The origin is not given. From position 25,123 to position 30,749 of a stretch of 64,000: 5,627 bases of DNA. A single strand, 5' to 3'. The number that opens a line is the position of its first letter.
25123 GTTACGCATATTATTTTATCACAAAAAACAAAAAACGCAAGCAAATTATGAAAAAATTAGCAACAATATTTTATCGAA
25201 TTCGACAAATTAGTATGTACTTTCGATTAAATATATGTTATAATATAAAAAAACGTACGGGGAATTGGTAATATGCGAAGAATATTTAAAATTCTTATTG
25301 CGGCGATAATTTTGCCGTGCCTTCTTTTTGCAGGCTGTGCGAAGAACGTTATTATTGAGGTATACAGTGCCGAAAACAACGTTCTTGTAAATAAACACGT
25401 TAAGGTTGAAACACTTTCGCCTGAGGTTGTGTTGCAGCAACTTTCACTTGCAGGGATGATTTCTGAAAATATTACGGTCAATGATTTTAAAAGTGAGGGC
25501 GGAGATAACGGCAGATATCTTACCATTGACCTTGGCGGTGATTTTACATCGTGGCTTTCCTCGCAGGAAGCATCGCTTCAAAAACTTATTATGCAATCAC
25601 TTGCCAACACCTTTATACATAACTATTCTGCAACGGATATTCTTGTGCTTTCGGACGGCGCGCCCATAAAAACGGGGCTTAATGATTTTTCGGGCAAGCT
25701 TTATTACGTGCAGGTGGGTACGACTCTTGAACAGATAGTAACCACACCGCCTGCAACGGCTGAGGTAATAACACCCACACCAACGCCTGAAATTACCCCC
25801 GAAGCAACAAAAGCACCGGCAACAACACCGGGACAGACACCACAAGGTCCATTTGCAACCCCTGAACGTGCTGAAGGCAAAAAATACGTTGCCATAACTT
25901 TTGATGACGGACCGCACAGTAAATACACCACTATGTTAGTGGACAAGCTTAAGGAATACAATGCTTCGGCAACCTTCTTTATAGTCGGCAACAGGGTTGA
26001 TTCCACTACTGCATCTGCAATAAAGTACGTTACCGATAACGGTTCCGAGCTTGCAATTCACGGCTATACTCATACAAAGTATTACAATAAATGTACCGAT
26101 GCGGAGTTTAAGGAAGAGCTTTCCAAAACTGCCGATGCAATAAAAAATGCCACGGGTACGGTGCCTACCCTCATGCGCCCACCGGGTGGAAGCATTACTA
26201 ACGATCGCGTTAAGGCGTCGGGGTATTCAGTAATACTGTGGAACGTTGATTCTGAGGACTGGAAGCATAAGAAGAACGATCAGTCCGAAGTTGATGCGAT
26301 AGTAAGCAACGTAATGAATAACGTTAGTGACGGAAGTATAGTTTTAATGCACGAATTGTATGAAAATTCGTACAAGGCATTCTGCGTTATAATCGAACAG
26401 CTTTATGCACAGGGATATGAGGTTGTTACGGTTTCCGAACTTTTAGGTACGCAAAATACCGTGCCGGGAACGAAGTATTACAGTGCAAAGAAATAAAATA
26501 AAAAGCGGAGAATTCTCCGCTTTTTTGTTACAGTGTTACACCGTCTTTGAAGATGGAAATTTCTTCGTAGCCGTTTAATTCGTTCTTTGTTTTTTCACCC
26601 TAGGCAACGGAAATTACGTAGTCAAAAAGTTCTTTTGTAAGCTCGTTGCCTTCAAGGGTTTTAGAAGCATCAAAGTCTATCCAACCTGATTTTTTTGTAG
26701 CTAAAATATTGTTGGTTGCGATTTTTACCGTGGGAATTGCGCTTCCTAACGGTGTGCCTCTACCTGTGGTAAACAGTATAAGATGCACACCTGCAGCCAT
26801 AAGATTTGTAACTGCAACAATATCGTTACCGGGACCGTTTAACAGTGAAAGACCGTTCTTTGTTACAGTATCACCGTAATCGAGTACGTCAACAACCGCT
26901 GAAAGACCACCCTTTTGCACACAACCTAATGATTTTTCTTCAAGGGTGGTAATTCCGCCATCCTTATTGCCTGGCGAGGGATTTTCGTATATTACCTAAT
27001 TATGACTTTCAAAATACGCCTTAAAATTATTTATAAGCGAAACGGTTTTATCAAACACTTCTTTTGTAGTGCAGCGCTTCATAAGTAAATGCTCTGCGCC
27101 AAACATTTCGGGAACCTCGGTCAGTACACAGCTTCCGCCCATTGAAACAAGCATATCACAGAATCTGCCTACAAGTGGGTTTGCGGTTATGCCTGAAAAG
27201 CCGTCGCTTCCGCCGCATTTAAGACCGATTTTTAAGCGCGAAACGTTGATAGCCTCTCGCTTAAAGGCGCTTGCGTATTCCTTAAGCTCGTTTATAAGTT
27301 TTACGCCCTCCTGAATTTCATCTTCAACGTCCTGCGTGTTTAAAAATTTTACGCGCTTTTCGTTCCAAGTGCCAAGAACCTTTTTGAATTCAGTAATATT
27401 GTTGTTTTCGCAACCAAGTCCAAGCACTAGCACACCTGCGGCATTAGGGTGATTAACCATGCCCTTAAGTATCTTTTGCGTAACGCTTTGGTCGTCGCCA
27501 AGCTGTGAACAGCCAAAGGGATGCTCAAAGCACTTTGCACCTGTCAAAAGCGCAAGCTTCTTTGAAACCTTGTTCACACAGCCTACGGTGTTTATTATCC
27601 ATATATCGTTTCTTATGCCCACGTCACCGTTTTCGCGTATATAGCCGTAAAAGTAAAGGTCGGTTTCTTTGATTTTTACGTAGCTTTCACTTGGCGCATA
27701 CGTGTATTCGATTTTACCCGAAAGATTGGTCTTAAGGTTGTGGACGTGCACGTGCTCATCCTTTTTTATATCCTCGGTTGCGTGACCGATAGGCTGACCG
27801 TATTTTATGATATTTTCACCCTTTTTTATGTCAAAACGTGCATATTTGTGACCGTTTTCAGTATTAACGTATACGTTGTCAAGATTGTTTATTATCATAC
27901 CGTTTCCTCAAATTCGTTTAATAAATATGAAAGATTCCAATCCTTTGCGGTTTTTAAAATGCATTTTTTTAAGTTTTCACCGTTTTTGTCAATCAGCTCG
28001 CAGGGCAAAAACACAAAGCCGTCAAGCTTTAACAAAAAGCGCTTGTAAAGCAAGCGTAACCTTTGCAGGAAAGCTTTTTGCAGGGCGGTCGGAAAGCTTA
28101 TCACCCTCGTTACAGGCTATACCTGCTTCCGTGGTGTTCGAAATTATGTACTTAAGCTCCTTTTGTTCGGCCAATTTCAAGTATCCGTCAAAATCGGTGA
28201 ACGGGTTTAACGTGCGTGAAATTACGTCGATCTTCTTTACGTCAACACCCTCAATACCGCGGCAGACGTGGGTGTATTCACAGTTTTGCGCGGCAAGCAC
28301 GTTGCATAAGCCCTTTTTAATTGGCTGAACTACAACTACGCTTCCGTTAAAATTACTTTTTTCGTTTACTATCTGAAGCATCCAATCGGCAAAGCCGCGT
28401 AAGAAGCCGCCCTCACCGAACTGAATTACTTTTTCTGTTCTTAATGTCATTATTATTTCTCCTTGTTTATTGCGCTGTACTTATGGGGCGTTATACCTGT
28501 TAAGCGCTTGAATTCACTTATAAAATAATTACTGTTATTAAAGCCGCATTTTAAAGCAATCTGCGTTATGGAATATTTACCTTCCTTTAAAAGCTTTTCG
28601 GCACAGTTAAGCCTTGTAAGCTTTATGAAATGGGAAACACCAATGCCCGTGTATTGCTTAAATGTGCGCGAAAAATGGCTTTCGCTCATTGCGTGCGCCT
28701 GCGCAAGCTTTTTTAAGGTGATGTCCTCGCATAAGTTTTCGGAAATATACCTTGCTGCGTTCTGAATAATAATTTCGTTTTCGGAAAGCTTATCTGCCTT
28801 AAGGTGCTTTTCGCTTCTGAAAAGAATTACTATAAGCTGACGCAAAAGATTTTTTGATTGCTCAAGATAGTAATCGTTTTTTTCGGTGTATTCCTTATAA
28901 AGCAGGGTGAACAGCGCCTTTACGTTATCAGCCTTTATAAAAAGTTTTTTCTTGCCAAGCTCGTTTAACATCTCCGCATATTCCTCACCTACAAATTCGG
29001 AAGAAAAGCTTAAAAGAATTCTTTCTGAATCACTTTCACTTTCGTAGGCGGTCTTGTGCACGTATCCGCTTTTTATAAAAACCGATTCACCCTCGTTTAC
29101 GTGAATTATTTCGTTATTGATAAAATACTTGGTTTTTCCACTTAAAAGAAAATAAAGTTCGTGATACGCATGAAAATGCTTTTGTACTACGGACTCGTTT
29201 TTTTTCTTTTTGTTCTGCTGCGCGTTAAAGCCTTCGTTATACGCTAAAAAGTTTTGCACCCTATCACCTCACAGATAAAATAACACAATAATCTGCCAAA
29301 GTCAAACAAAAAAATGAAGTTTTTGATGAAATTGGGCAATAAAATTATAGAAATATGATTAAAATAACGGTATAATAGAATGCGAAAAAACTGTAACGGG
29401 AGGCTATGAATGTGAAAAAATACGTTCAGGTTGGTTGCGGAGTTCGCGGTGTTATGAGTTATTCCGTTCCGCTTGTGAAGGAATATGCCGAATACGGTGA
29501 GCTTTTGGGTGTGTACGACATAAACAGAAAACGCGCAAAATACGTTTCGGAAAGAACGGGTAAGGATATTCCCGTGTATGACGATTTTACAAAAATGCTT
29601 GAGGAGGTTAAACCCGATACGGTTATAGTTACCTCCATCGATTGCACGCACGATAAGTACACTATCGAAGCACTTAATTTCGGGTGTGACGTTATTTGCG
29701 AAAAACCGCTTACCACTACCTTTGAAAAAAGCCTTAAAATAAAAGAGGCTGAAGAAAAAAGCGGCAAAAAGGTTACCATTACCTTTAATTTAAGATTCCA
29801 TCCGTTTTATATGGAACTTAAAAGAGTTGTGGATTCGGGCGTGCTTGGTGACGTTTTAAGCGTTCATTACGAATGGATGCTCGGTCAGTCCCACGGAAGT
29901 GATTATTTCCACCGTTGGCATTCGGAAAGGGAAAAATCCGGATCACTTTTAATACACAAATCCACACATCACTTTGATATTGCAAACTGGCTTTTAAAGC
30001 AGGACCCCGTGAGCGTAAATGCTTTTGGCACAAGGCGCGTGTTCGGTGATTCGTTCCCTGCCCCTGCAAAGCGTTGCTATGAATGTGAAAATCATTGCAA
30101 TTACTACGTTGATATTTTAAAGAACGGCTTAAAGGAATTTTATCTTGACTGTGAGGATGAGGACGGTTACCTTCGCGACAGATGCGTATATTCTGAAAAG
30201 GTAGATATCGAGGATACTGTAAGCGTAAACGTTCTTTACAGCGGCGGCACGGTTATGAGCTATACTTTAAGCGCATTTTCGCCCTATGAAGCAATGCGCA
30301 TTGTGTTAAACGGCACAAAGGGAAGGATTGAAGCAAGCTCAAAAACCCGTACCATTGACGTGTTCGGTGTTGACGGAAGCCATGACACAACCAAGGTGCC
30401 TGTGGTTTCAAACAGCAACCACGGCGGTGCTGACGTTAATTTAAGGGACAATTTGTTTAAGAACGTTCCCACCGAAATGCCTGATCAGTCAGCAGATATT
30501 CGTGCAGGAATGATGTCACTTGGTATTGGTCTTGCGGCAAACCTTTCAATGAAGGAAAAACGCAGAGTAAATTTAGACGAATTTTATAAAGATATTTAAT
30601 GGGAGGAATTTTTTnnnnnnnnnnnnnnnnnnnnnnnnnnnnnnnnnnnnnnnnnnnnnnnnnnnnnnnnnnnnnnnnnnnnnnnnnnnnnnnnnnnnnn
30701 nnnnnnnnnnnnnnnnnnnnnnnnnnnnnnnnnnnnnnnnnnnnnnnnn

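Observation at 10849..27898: All three premature stops in otherwise intact genes are amber (TAG): recent nonsense pseudogenes or amber read-through/suppression?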

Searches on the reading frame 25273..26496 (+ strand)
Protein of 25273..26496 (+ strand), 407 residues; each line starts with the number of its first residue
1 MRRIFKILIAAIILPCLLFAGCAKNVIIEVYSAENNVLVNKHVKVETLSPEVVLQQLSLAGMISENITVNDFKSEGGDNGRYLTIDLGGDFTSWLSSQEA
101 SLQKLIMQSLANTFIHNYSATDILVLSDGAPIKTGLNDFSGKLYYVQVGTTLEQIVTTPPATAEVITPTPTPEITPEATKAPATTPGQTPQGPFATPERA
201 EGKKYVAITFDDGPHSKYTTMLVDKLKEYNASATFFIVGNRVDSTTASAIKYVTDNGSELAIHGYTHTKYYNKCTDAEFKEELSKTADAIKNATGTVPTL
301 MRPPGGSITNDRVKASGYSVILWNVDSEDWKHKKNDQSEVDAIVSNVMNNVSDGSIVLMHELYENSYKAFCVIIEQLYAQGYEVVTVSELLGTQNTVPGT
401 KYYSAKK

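Call 10: search_protein_families(library=pfam, proteins=[window:25273-26496:+])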
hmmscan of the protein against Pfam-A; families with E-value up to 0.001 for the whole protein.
window:25273-26496:+ (407 aa): 2 families
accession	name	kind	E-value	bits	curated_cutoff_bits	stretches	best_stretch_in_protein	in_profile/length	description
PF01522.26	Polysacc_deac_1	-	2.1e-28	99.2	23.1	1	200-314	3-114/124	Polysaccharide deacetylase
PF10096.14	DUF2334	-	1.3e-05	25.3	26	1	243-293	52-107/203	Uncharacterized protein conserved in bacteria (DUF2334)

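Call 15: find_encoding_contigs(protein=window:25273-26493:+, flank=10000, max_places=10)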
Protein window:25273-26493:+ (407 aa): no gene with exactly this product is on record in the collection.

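Call 51: search_protein_families(library=pfam, proteins=[L087:6073-7392:+, L087:1668-3485:+], max_evalue=0.01)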
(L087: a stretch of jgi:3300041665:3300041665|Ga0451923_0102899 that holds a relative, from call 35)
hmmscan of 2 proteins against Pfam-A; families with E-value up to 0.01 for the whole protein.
L087:6073-7392:+ (440 aa): 2 families
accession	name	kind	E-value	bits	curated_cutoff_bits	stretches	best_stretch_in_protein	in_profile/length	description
PF00331.26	Glyco_hydro_10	-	1.3e-30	107.1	22.1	1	61-347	12-282/311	Glycosyl hydrolase family 10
PF13620.12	CarboxypepD_reg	-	4.9e-05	24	32.3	0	37-57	5-25/82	Carboxypeptidase regulatory-like domain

L087:1668-3485:+ (606 aa): 1 family
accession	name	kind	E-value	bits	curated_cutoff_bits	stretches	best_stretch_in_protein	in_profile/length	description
PF13472.12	Lipase_GDSL_2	-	3.9e-07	31.2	32.9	1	37-136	51-177/178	GDSL-like Lipase/Acylhydrolase family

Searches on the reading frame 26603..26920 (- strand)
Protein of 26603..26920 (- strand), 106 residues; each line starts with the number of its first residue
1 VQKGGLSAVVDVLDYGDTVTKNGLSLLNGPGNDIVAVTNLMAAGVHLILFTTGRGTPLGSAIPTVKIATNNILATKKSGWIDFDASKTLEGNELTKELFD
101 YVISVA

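Call 51: search_protein_families(library=pfam, proteins=[L087:6073-7392:+, L087:1668-3485:+], max_evalue=0.01)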
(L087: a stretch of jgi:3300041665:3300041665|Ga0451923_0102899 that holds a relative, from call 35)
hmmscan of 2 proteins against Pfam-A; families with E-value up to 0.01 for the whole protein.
L087:6073-7392:+ (440 aa): 2 families
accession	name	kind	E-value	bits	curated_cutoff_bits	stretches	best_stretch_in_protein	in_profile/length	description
PF00331.26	Glyco_hydro_10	-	1.3e-30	107.1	22.1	1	61-347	12-282/311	Glycosyl hydrolase family 10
PF13620.12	CarboxypepD_reg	-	4.9e-05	24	32.3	0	37-57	5-25/82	Carboxypeptidase regulatory-like domain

L087:1668-3485:+ (606 aa): 1 family
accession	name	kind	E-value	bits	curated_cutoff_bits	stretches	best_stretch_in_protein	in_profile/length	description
PF13472.12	Lipase_GDSL_2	-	3.9e-07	31.2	32.9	1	37-136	51-177/178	GDSL-like Lipase/Acylhydrolase family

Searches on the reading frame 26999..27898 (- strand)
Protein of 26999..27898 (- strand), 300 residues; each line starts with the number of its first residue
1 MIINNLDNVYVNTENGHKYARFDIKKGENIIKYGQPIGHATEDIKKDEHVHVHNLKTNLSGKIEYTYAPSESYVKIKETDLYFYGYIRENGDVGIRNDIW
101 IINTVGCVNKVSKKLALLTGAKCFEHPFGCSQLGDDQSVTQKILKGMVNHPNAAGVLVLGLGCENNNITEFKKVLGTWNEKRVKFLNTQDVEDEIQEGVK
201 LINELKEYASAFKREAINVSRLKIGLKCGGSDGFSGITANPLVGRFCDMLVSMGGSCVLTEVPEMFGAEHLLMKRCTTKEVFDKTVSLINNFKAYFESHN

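Call 12: find_encoding_contigs(protein=window:26999-27898:-, flank=10000, max_places=10)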
Protein window:26999-27898:- (300 aa): no gene with exactly this product is on record in the collection.

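Call 33: list_cluster_members(proteins=[window:26999-27898:-, window:26603-26920:-, window:28025-28450:-, window:17164-17871:-, window:17892-18089:-, window:9084-10094:-, window:32148-32747:-, window:51075-52364:-, window:57981-59120:-, window:25273-26493:+])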
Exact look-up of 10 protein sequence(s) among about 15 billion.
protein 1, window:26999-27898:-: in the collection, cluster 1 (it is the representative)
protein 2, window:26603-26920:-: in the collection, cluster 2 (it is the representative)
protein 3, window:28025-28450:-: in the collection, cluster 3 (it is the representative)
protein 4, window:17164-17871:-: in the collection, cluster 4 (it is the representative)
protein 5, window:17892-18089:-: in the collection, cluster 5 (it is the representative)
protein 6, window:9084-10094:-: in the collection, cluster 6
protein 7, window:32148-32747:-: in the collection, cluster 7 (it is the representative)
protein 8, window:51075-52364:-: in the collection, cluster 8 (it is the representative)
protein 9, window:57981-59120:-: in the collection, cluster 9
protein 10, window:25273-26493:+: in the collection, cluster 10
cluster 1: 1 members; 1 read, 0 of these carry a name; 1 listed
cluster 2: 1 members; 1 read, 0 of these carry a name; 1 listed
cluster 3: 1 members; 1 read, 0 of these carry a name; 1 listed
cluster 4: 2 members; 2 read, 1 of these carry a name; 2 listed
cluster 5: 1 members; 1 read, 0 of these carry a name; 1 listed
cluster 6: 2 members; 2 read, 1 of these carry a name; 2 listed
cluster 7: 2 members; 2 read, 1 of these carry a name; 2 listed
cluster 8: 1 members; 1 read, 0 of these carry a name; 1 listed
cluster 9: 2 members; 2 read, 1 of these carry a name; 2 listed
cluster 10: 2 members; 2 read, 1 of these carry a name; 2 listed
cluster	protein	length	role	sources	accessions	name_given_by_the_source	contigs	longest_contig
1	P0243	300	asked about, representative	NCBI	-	-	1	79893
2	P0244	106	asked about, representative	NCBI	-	-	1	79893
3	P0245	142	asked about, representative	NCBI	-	-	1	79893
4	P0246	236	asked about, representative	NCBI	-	-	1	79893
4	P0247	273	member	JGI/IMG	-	membrane dipeptidase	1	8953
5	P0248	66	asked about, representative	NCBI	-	-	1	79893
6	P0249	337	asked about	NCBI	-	-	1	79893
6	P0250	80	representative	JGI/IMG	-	CubicO group peptidase (beta-lactamase class C family)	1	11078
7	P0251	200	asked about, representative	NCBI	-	-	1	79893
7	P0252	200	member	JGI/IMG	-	transcriptional regulator with XRE-family HTH domain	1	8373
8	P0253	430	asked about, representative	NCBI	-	-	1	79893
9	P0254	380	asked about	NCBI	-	-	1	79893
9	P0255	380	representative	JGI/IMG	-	hypothetical protein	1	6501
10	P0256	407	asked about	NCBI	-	-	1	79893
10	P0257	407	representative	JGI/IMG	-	peptidoglycan/xylan/chitin deacetylase (PgdA/CDA1 family)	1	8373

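Call 34: find_encoding_contigs(protein=P0257, flank=10000, max_places=5)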
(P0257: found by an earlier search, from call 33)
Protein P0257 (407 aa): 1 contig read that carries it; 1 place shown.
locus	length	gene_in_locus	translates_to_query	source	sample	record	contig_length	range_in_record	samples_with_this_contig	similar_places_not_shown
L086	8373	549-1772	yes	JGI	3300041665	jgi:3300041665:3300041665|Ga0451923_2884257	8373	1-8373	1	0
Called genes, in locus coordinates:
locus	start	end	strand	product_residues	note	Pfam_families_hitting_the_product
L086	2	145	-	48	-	?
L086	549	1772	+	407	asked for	PF01522:Polysacc_deac_1, PF10096:DUF2334 (weak)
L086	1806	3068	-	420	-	PF01232:Mannitol_dh, PF08125:Mannitol_dh_C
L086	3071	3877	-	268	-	PF01050:MannoseP_isomer (faint), PF02311:AraC_binding, PF07883:Cupin_2, PF22200:ExsA_N (weak), PF00165:HTH_AraC, PF12833:HTH_18, PF00165:HTH_AraC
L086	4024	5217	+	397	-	PF01408:GFO_IDH_MocA, PF22725:GFO_IDH_MocA_C3, PF02894:GFO_IDH_MocA_C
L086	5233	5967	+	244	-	PF01182:Glucosamine_iso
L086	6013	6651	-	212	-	PF01569:PAP2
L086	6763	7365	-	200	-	PF01381:HTH_3, PF12844:HTH_19, PF13443:HTH_26, PF13560:HTH_31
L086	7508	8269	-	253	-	PF01551:Peptidase_M23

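Call 35: find_encoding_contigs(protein=P0247, flank=10000, max_places=5)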
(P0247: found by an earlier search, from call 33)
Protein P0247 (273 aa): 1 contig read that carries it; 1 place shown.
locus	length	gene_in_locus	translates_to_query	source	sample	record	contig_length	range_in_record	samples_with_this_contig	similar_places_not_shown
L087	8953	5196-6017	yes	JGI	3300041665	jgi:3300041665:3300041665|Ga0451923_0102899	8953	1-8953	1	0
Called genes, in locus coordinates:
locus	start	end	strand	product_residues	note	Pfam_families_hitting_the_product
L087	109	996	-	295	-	PF02633:Creatininase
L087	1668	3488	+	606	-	PF13472:Lipase_GDSL_2 (weak)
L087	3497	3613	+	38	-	-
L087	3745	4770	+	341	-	PF03601:Cons_hypoth698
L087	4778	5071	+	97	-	-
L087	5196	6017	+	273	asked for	PF01244:Peptidase_M19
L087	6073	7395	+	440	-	PF00331:Glyco_hydro_10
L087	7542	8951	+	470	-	?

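Call 51: search_protein_families(library=pfam, proteins=[L087:6073-7392:+, L087:1668-3485:+], max_evalue=0.01)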
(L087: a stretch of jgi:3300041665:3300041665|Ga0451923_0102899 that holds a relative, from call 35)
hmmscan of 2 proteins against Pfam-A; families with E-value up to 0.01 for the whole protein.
L087:6073-7392:+ (440 aa): 2 families
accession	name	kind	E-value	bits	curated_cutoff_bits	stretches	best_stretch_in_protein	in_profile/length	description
PF00331.26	Glyco_hydro_10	-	1.3e-30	107.1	22.1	1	61-347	12-282/311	Glycosyl hydrolase family 10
PF13620.12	CarboxypepD_reg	-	4.9e-05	24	32.3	0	37-57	5-25/82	Carboxypeptidase regulatory-like domain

L087:1668-3485:+ (606 aa): 1 family
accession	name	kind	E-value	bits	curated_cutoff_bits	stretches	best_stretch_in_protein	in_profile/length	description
PF13472.12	Lipase_GDSL_2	-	3.9e-07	31.2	32.9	1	37-136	51-177/178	GDSL-like Lipase/Acylhydrolase family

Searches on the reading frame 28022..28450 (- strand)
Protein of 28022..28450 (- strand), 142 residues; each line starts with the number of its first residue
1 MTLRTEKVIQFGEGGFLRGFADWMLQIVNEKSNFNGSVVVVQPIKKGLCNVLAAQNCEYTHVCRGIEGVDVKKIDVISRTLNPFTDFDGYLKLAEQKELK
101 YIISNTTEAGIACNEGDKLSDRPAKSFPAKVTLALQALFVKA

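Call 9: search_protein_families(library=pfam, proteins=[window:28022-28450:-])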
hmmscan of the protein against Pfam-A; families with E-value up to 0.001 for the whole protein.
window:28022-28450:- (142 aa): 1 family
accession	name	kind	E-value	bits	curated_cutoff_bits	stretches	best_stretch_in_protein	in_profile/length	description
PF01232.29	Mannitol_dh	-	2.1e-09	38.1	27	1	7-125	2-91/199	Mannitol dehydrogenase Rossmann domain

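Call 51: search_protein_families(library=pfam, proteins=[L087:6073-7392:+, L087:1668-3485:+], max_evalue=0.01)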
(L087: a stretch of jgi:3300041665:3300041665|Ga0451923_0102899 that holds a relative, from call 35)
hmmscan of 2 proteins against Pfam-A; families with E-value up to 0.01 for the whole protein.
L087:6073-7392:+ (440 aa): 2 families
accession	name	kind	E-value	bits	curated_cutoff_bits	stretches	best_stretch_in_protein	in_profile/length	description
PF00331.26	Glyco_hydro_10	-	1.3e-30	107.1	22.1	1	61-347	12-282/311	Glycosyl hydrolase family 10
PF13620.12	CarboxypepD_reg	-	4.9e-05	24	32.3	0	37-57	5-25/82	Carboxypeptidase regulatory-like domain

L087:1668-3485:+ (606 aa): 1 family
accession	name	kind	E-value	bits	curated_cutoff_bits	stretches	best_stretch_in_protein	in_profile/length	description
PF13472.12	Lipase_GDSL_2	-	3.9e-07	31.2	32.9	1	37-136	51-177/178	GDSL-like Lipase/Acylhydrolase family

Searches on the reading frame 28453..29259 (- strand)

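Call 9: search_protein_families(library=pfam, proteins=[window:28453-29259:-])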
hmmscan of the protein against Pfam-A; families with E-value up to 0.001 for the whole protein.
window:28453-29259:- (268 aa): 6 families
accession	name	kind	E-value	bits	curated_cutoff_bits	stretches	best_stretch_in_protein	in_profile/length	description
PF12833.13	HTH_18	-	5.9e-22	78.2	33.6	1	185-261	1-77/80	Helix-turn-helix domain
PF00165.29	HTH_AraC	-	7.6e-22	77.4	26.6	2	228-261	8-40/42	Bacterial regulatory helix-turn-helix proteins, AraC family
PF07883.17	Cupin_2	-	1.7e-08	34.5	27.2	1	22-76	9-62/70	Cupin domain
PF02311.25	AraC_binding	-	2.4e-08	34.2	21.1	1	23-143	14-135/135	AraC-like ligand binding domain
PF22200.2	ExsA_N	-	2.5e-06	28.3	27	1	33-143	1-113/136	ExsA N-terminal regulatory domain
PF01050.24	MannoseP_isomer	-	3.5e-05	24.4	23.6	1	18-73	36-90/116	Mannose-6-phosphate isomerase C-terminal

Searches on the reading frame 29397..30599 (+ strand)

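Call 9: search_protein_families(library=pfam, proteins=[window:29397-30599:+])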
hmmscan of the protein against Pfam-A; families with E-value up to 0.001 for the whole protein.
window:29397-30599:+ (400 aa): 3 families
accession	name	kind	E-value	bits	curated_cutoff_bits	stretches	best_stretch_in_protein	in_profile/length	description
PF02894.22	GFO_IDH_MocA_C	-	1.4e-23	84.2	22.9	1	142-393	1-218/218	Oxidoreductase family, C-terminal alpha/beta domain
PF01408.29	GFO_IDH_MocA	-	6.3e-20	72.5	24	1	12-129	6-119/120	Oxidoreductase family, NAD-binding Rossmann fold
PF22725.1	GFO_IDH_MocA_C3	-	4.7e-19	69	27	1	138-312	1-124/124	GFO/IDH/MocA C-terminal domain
